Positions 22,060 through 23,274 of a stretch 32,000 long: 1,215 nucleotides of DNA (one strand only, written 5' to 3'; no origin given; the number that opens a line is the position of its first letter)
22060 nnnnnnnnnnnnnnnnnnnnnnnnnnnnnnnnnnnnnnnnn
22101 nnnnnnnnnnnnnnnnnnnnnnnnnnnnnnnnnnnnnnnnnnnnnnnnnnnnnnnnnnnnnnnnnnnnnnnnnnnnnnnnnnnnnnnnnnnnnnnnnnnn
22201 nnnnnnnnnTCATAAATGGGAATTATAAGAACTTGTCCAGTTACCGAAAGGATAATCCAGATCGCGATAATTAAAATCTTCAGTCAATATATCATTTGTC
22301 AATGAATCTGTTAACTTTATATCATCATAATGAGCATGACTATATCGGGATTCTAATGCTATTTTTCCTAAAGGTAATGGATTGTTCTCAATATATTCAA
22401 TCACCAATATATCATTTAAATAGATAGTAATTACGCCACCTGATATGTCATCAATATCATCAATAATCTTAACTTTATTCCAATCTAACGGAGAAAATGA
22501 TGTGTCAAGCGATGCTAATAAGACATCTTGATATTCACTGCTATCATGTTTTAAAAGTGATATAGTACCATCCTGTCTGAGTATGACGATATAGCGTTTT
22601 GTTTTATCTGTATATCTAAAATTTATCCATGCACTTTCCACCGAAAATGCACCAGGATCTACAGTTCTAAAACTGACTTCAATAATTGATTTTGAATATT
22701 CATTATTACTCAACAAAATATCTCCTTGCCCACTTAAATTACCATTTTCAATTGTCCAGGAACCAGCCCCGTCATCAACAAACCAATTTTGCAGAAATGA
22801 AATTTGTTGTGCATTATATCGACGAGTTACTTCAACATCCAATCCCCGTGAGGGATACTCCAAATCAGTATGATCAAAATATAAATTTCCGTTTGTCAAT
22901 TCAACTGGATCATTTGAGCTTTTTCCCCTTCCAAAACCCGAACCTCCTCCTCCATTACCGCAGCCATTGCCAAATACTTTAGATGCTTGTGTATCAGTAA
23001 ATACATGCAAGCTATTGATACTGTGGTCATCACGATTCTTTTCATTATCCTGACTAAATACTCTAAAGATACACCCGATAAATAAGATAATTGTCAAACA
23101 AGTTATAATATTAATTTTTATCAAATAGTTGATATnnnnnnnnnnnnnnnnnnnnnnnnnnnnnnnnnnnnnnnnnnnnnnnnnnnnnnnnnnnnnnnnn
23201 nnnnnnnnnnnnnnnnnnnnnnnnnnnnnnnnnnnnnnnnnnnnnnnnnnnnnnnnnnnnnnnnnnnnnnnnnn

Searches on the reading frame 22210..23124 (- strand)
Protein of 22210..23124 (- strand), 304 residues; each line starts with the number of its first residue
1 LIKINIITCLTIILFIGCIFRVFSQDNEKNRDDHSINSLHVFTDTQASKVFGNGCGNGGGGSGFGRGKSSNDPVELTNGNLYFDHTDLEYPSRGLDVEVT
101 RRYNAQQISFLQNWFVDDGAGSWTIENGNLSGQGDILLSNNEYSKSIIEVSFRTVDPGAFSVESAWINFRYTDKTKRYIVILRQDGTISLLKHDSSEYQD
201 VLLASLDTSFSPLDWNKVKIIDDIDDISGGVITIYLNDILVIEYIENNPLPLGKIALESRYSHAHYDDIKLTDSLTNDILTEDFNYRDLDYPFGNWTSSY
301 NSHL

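Call 6: search_protein_families(library=pfam, max_evalue=1, proteins=[window:22210-23124:-])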
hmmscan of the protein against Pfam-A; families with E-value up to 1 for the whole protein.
window:22210-23124:- (304 aa): 3 families
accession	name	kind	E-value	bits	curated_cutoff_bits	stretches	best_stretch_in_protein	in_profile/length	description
PF06439.18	3keto-disac_hyd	-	1.1e-08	35.8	26.8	1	112-271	12-186/187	3-keto-disaccharide hydrolase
PF20148.4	DUF6531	-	9.8e-06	26.3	24.1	1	72-106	2-35/74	Domain of unknown function (DUF6531)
PF25184.1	YxzE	-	0.08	14.4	40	1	4-63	3-64/65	YxzE-like putative bacteriocin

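Call 7: search_protein_families(library=ncbifam, max_evalue=1, proteins=[window:22210-23124:-])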
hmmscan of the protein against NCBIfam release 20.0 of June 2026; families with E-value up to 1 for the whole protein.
window:22210-23124:- (304 aa): 0 families
